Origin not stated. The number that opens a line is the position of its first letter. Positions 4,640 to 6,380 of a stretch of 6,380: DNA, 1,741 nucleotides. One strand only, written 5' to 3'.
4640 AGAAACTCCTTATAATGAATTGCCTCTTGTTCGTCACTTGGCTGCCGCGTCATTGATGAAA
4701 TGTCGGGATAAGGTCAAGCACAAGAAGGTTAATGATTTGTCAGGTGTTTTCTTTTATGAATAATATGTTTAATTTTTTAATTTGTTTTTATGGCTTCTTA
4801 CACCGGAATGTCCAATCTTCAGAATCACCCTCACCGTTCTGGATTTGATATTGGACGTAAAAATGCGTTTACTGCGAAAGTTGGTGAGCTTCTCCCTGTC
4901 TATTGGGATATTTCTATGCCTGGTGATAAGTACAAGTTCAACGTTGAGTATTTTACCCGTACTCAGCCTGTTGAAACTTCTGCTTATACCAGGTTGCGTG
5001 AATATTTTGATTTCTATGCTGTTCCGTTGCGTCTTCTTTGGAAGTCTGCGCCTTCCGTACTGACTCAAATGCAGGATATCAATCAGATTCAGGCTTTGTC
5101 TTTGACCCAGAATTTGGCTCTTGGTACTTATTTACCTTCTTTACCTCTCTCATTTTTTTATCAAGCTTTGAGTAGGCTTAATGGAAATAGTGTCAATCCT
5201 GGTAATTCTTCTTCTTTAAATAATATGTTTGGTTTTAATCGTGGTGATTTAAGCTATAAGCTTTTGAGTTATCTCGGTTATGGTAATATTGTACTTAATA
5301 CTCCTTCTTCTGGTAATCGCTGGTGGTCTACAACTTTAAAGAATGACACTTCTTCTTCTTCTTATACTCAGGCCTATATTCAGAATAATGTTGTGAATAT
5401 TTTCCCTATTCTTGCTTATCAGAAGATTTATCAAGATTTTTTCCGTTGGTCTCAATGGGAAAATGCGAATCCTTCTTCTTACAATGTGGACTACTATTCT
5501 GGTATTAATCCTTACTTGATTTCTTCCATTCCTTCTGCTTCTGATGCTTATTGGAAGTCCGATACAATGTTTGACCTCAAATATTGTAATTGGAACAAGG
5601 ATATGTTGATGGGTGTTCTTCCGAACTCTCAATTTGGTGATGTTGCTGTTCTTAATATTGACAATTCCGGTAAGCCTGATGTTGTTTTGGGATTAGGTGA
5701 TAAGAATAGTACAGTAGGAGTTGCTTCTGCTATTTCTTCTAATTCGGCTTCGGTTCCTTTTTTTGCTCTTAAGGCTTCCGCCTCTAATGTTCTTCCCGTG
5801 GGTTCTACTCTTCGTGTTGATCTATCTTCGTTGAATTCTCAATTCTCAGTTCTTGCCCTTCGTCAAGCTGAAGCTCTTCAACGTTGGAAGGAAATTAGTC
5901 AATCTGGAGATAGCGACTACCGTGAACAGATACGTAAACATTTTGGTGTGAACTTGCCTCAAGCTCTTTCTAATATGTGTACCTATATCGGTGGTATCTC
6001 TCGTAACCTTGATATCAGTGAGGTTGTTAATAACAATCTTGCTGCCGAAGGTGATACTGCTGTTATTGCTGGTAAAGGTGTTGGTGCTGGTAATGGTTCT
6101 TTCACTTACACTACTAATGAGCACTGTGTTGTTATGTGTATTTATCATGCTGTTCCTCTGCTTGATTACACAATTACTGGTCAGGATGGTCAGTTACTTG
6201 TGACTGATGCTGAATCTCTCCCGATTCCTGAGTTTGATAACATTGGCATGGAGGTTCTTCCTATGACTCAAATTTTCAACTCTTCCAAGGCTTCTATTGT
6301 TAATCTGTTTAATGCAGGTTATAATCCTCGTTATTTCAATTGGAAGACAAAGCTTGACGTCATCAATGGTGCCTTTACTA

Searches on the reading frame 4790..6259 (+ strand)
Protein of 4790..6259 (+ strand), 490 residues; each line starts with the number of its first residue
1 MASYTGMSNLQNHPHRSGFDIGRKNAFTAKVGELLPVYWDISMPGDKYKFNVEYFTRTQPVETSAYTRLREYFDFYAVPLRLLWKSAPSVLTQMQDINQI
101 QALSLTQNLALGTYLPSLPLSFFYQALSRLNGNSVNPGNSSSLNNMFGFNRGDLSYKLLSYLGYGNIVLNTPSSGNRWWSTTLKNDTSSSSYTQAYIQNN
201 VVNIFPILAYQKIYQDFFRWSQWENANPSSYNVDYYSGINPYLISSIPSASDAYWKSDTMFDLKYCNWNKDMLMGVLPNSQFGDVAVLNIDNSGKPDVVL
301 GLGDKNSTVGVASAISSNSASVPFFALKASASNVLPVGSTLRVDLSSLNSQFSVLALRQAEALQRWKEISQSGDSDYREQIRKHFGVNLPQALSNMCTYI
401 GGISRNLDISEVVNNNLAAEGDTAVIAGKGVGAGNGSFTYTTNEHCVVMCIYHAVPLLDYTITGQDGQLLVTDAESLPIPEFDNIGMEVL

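Call 27: search_protein_families(library=pfam, proteins=[window:4790-6259:+], max_evalue=0.01)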
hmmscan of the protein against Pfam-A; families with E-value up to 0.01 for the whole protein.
window:4790-6259:+ (490 aa): 1 family
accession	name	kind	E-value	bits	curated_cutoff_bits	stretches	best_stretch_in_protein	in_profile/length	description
PF02305.22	Phage_F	-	8.1e-24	84.7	25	2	196-452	123-357/501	Capsid protein (F protein)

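Call 60: search_dna_similar(query=window:4790-6259:+, collection=phages, mode=protein, max_rows=40, rows=spread)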
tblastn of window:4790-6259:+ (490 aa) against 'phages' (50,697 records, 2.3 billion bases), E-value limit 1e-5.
Records with a match: 1002; places in all: 1004; records where one place covers at least 80% of the query: 244.
Best place of each record, by identity: 80-90% 2; 60-80% 6; <60% 994.
By first word of the organism name: bajarodmic 350; Microviridae 185; Dulem 142; Microvirus 84; Dipodfec 48; Blackfly 27; Tortoise 26; Peromfec 19; Sigmofec 17; Capybara 16; and 19 more.
By host as written in the record: - 339; Peromyscus fraterculus 173; Varecia variegata 81; porcine 44; Homo sapiens 43; Ciona robusta 42; Dipodomys merriami 34; Austrosimulium ungulatum 27; and 32 more.
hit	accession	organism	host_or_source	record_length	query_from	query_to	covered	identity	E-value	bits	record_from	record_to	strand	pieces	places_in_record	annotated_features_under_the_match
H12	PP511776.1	Dulem virus 236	Propithecus coquereli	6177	1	490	100%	81.2%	0e+0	728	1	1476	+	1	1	major capsid protein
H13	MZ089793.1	Microvirus mar47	Marmota flaviventris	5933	1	490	91%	50.7%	7e-72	438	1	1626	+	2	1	major capsid protein | replication initiator protein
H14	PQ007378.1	bajarodmic virus 1105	Chaetodipus spinatus feces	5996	1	488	100%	40.6%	7e-87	296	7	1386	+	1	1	major capsid protein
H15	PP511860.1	Dulem virus 226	Varecia variegata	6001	1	488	100%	39.1%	2e-93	315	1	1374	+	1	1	major capsid protein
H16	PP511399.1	Dulem virus 220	Eulemur fulvus collaris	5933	1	490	100%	36.9%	6e-81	280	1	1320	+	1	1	major capsid protein | replication initiator protein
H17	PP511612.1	Dulem virus 227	Varecia variegata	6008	1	490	100%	34.5%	6e-71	250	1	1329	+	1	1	major capsid protein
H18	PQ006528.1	bajarodmic virus 411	Chaetodipus baileyi feces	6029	1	488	80%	39.5%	1e-42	273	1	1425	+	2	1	major capsid protein | replication initiator protein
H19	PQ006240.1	bajarodmic virus 144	Peromyscus fraterculus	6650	1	487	99%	27.0%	1e-28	126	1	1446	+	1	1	major capsid protein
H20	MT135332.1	Microvirus sp.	porcine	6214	19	488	73%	33.9%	2e-28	188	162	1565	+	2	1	none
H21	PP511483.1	Dulem virus 264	Varecia variegata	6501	20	460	90%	25.9%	5e-24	112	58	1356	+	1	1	major capsid protein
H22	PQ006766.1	bajarodmic virus 569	Peromyscus fraterculus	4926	14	488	97%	23.2%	6e-14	81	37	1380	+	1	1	major capsid protein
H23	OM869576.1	Sigmofec virus UA08Rod_4124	Sigmodon arizonae feces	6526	12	487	75%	28.8%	6e-10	134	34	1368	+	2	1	major capsid protein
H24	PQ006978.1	bajarodmic virus 73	Peromyscus fraterculus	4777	14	490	77%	26.8%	4e-7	116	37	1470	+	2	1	major capsid protein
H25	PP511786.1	Dulem virus 191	Propithecus coquereli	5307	19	456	68%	27.8%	4e-10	123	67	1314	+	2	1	major capsid protein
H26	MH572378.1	Microviridae sp.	Ciona robusta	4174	202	490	59%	28.7%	7e-13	77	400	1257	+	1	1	major capsid protein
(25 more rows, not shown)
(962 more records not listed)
